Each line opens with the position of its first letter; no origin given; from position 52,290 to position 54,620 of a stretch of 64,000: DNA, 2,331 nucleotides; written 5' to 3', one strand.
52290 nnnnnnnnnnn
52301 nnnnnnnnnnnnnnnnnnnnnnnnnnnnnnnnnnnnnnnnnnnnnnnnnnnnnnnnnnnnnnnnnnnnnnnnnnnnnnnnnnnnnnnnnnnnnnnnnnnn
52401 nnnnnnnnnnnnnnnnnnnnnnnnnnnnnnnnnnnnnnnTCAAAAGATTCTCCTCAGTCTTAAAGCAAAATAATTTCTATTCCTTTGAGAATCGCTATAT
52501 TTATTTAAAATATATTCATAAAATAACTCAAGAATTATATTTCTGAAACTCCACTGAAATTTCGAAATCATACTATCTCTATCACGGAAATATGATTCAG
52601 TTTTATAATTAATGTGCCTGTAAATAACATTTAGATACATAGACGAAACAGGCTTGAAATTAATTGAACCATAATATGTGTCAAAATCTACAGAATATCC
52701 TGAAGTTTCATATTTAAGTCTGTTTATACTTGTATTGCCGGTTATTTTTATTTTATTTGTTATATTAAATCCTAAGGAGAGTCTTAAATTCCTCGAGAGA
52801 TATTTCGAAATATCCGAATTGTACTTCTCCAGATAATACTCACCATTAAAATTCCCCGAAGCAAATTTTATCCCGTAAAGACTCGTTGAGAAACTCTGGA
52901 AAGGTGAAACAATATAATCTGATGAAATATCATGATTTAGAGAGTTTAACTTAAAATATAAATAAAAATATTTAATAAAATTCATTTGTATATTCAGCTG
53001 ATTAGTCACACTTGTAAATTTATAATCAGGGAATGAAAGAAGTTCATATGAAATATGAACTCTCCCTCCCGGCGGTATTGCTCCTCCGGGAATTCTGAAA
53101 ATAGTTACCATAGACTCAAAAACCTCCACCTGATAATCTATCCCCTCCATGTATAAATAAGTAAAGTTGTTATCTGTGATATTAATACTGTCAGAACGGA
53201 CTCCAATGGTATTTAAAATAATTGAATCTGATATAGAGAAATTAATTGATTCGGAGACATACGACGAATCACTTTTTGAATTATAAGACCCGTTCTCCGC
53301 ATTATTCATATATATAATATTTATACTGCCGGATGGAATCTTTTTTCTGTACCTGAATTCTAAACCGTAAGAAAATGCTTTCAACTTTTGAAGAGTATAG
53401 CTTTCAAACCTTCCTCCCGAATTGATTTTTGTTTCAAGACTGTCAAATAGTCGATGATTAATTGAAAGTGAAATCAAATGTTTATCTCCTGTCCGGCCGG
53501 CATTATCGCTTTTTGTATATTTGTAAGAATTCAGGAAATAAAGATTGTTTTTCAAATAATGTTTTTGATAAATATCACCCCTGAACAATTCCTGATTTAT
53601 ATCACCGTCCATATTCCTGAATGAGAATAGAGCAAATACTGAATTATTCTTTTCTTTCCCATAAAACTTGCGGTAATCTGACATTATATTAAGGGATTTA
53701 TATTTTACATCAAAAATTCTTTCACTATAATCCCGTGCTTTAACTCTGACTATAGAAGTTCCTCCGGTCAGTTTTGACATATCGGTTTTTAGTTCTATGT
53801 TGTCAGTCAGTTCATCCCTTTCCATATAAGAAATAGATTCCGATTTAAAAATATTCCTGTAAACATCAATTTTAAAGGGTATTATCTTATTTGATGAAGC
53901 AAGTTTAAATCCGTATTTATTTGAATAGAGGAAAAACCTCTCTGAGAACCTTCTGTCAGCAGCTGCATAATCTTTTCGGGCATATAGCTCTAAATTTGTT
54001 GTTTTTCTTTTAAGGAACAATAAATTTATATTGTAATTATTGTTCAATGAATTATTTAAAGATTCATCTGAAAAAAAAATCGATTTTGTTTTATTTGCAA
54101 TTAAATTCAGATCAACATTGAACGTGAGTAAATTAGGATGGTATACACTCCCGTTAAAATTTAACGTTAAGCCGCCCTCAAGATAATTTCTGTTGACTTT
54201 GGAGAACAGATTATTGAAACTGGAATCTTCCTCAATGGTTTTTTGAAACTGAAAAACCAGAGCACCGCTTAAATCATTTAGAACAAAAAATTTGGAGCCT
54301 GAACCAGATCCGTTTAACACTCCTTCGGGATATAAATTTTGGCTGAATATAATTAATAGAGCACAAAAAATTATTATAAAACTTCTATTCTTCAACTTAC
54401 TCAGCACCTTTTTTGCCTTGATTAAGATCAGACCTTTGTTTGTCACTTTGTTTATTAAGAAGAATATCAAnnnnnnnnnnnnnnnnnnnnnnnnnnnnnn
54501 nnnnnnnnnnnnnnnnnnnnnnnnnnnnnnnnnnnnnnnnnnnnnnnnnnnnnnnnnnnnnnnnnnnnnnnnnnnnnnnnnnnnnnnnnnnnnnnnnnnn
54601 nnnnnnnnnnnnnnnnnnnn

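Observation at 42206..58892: Complete-looking extracellular electron transfer locus: candidate cytochrome nanowire operon plus an Mtr-type conduit, in a probable Aminicenantes genome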

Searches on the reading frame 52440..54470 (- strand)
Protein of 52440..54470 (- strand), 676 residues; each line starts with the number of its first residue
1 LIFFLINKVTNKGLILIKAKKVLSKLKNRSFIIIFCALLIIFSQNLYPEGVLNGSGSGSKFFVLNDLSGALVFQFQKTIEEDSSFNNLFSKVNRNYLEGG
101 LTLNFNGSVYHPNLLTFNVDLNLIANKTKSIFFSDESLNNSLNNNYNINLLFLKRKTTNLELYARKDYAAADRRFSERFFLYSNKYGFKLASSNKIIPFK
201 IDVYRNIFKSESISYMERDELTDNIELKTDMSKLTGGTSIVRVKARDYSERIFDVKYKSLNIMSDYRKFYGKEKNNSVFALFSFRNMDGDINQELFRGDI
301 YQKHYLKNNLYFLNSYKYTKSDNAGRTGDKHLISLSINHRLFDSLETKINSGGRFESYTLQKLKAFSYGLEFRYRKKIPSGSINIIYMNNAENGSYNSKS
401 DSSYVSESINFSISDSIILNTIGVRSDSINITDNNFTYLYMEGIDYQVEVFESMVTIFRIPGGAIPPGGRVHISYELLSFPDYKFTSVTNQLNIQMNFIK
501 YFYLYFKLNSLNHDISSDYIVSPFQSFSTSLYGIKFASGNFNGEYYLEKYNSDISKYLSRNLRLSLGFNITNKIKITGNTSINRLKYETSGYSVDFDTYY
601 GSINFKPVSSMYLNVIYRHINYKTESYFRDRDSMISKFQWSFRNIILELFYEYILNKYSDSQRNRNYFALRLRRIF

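Call 5: search_protein_families(library=pfam, proteins=[window:52440-54470:-], max_evalue=0.01)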
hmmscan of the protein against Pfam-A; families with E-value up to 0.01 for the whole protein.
window:52440-54470:- (676 aa): 0 families

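Call 6: search_protein_families(library=ncbifam, proteins=[window:52440-54470:-], max_evalue=0.01)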
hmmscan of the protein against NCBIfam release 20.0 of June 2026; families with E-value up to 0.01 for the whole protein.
window:52440-54470:- (676 aa): 0 families

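Call 52: predict_structure(alignment_id=A2)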
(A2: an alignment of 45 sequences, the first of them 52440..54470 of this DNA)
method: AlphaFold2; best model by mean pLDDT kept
length: 676 residues; sequences in the alignment: 45
mean_pLDDT: 85.5   pTM: 0.69
mean pLDDT of the five models: 85.5, 85.2, 82.8, 81.2, 79.8
residues with pLDDT >= 90: 387; 70-90: 188; 50-70: 46; < 50: 55
segments of 3 or more residues with pLDDT < 50: 1-18, 20-23, 26-28, 44-57, 130-141, 173-176
pLDDT, mean of each block of 10 residues (from residue 1): 40 44 50 64 45 46 91 88 80 79 93 93 68 39 82 93 89 56 93 89 92 68 90 81 94 87 95 91 95 95 92 97 93 97 93 95 97 95 97 93 88 80 86 89 89 81 86 90 94 94 96 87 85 95 97 90 96 96 93 94 96 97 91 96 96 91 90 95
secondary structure, 60 per line:
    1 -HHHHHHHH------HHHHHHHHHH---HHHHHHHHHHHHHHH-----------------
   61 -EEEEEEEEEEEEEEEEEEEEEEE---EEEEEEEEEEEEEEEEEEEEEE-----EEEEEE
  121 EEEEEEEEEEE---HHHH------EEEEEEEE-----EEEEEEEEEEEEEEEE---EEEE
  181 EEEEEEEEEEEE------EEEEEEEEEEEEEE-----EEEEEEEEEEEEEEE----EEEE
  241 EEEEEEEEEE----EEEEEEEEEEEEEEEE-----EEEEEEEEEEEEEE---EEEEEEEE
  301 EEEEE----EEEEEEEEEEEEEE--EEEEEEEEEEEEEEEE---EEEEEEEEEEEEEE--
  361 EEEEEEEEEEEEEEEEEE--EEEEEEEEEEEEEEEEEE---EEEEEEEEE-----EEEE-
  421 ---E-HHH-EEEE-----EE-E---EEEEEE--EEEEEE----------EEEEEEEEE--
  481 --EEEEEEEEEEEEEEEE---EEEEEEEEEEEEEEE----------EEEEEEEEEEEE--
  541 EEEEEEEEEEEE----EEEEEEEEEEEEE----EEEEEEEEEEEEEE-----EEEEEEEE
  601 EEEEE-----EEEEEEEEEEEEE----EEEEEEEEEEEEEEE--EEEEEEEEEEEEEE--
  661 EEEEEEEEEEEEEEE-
elements in order (helices of 4 or more, strands of 3 or more residues): H2-9 H16-25 H29-43 E62-84 E88-109 E115-131 H135-138 E145-152 E158-173 E177-192 E199-212 E218-232 E237-250 E255-270 E276-289 E293-305 E310-323 E326-341 E345-358 E361-378 E381-398 E402-410 E416-419 E430-433 E446-451 E454-459 E470-478 E483-498 E502-516 E527-538 E541-552 E557-569 E574-587 E593-605 E611-623 E628-642 E645-658 E661-675

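Call 56: fold_search(model_id=the predicted structure, library=pdb)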
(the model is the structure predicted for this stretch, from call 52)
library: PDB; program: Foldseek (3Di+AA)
matches with E <= 10: 833; with E <= 0.001: 220
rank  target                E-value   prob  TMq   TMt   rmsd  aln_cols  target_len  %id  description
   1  6r2q_B                1.6e-08  1.00  0.43  0.45  14.5       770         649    8  Structure of the Mtr complex (released 2020-04-22)
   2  2hdf                  4.8e-08  1.00  0.32  0.36  11.3       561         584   10  Crystal structure of the Colicin I receptor Cir from E.coli (released 2007-05-08)
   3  9fy9_D                4.8e-08  1.00  0.27  0.27  20.8       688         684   10  Cryo-EM structure of the type 1 chaperone-usher pilus FimD-tip complex (FimDHGFC) - Conformer 1 (released 2025-06-04)
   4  9fz5_A                1.4e-07  1.00  0.29  0.27  18.6       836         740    8  Cryo-EM structure of LptDE-YedD complex from Escherichia Coli (released 2025-04-09)
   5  2hdi_A                4.6e-07  1.00  0.32  0.35  13.5       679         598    9  Crystal structure of the Colicin I receptor Cir from E.coli in complex with receptor binding domain of Colicin Ia. (released 2007-05-08)
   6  6i97_B                5.1e-07  1.00  0.25  0.23  22.9       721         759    7  Structure of the ferrioxamine B transporter FoxA from Pseudomonas aeruginosa in complex with ferrioxamine B and a C-te (released 2019-08-28)
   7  3rfz_E                6.7e-07  1.00  0.28  0.25  20.9       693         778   10  Crystal structure of the FimD usher bound to its cognate FimC:FimH substrate (released 2011-06-01)
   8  8agd_A                1.2e-06  1.00  0.28  0.19  26.8      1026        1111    7  Full SDBC and SOD assembly (released 2023-04-12)
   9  3rfz_B                1.5e-06  1.00  0.27  0.24  20.9       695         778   10  Crystal structure of the FimD usher bound to its cognate FimC:FimH substrate (released 2011-06-01)
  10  9a2z_MODEL_1_A        2.0e-06  1.00  0.28  0.26  18.0       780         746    8  Model of E. coli FepA by in-cell photo-crosslinking MS and deep learning (released 2023-02-24)
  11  9rpw_D                2.4e-06  1.00  0.32  0.36  15.5       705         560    9  Cryo-EM structure of Shigella flexneri LptDE dimer: closed-state unbound and open-state bound by Oekolampad phage RBP (released 2025-12-10)
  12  9bog_D                2.6e-06  1.00  0.26  0.23  21.4       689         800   10  Structural basis for adhesin secretion by the outer-membrane usher in type 1 pili (released 2024-10-09)
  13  6bpn                  2.7e-06  1.00  0.30  0.31  21.1       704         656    9  The crystal structure of the Ferric-Catecholate import receptor Fiu from E. coli K12: Open form (C2221) (released 2018-11-28)
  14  9i92_A                3.0e-06  1.00  0.31  0.36  15.2       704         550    8  Cryo-EM structure of Shigella flexneri LptDE bound by a Bicyclic peptide molecule (Compound 1) (released 2025-10-15)
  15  5fr8_A                3.1e-06  1.00  0.30  0.29  20.1       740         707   10  Crystal structure of the siderophore receptor PirA from Acinetobacter baumannii (released 2016-05-11)
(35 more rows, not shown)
